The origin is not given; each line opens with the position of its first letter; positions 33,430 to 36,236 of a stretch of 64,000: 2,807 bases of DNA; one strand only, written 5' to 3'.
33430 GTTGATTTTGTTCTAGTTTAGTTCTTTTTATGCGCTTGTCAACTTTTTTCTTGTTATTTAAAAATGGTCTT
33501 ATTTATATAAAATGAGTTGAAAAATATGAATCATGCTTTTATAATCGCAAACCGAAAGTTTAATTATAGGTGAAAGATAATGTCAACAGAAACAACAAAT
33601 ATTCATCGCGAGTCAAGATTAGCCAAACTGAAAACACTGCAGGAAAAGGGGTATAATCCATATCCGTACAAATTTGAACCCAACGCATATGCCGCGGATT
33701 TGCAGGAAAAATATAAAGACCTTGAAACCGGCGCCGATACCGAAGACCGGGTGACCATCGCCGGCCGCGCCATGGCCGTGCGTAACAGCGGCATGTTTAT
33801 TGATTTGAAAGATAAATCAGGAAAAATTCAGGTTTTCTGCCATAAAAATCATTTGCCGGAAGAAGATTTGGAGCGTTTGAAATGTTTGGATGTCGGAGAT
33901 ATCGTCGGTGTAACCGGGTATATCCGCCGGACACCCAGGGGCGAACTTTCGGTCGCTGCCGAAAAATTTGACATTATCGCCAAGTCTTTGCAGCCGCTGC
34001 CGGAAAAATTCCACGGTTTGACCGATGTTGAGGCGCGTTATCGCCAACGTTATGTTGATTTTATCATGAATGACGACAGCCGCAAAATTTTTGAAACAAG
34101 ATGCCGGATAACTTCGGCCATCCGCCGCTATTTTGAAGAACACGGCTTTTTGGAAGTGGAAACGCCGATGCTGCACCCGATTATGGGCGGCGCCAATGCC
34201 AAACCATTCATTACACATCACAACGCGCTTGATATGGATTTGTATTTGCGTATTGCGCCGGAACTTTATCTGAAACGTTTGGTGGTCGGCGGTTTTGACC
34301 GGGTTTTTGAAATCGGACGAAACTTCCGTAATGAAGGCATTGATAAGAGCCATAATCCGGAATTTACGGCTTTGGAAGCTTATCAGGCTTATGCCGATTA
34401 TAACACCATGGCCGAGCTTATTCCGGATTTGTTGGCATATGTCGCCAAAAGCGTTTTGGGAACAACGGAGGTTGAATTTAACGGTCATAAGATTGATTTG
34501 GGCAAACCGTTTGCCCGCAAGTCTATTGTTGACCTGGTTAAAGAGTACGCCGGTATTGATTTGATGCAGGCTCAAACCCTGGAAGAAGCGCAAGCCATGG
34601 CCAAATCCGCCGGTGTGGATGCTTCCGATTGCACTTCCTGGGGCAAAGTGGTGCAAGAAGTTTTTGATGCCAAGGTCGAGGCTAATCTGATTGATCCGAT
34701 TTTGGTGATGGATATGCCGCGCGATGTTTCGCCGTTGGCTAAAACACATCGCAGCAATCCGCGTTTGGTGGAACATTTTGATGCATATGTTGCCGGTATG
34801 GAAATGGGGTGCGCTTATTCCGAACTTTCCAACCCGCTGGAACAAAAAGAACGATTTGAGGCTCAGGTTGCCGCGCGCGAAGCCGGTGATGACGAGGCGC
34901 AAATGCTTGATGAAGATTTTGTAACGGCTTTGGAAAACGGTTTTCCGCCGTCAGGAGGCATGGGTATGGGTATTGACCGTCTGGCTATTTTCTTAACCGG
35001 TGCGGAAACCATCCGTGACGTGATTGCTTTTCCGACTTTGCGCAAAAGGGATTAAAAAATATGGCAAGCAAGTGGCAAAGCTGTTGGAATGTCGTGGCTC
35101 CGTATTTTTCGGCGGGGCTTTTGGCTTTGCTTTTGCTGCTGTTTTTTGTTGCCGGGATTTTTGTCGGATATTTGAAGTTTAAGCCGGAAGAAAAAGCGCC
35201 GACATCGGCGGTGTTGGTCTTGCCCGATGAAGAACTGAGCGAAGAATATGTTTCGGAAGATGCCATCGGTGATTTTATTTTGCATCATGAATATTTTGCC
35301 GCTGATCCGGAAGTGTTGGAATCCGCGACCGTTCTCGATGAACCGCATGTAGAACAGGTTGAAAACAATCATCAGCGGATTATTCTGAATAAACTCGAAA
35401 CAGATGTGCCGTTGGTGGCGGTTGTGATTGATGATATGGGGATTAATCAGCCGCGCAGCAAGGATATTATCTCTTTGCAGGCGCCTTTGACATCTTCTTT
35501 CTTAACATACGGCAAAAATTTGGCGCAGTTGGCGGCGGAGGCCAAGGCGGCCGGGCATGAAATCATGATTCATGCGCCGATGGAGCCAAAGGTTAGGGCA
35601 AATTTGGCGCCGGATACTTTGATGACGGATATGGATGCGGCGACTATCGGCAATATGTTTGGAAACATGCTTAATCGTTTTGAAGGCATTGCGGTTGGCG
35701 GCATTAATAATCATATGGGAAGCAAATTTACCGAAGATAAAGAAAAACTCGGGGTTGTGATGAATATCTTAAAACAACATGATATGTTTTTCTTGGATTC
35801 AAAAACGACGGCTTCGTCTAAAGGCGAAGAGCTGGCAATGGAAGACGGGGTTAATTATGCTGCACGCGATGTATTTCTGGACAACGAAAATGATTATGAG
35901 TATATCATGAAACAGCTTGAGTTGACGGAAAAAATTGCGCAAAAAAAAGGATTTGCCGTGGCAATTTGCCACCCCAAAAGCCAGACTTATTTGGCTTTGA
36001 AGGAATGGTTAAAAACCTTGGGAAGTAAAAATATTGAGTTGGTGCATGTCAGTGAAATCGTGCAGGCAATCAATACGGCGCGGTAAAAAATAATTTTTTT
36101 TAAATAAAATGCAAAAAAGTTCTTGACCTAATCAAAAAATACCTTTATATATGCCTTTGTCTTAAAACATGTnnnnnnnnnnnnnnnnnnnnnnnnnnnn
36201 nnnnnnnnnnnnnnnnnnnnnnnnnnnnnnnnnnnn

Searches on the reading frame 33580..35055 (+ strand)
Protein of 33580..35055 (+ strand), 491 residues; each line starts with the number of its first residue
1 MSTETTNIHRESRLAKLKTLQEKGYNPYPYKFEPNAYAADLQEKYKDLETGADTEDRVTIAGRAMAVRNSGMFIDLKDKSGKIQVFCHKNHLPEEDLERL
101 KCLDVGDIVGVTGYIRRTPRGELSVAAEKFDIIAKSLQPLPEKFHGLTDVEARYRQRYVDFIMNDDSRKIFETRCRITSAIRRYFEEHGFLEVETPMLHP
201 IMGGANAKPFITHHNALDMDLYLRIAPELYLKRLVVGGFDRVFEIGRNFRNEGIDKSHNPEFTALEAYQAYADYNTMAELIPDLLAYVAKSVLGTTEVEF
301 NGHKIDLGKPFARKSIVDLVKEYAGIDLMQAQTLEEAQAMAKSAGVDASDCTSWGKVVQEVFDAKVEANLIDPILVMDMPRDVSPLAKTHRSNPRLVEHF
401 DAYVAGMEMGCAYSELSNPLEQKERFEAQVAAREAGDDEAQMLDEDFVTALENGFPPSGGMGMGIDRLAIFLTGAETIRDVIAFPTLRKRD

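Call 38: search_protein_families(library=pfam, proteins=[window:33580-35055:+], max_evalue=0.00001)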
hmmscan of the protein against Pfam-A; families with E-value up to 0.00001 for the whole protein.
window:33580-35055:+ (491 aa): 3 families
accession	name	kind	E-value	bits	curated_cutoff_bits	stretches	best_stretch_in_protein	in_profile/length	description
PF00152.25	tRNA-synt_2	-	5.7e-87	292.1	25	1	150-487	2-307/308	tRNA synthetases class II (D, K and N)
PF01336.31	tRNA_anti-codon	-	3.5e-15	56.1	27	1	58-132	1-74/75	OB-fold nucleic acid binding domain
PF01409.25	tRNA-synt_2d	-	1.2e-06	28.7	19.8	0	241-304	104-166/246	tRNA synthetases class II core domain (F)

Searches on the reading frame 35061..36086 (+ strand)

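Call 38: search_protein_families(library=pfam, proteins=[window:35061-36086:+], max_evalue=0.00001)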
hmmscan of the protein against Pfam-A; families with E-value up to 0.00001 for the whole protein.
window:35061-36086:+ (341 aa): 1 family
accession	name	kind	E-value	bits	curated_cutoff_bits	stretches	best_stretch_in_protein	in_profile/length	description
PF04748.18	Polysacc_deac_2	-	1.2e-70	237.3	27.5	1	121-334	1-212/212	Divergent polysaccharide deacetylase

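Call 76: search_protein_families(library=ncbifam, proteins=[window:35061-36086:+], max_evalue=1e-10)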
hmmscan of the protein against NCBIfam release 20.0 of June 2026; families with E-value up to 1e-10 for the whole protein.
window:35061-36086:+ (341 aa): 0 families
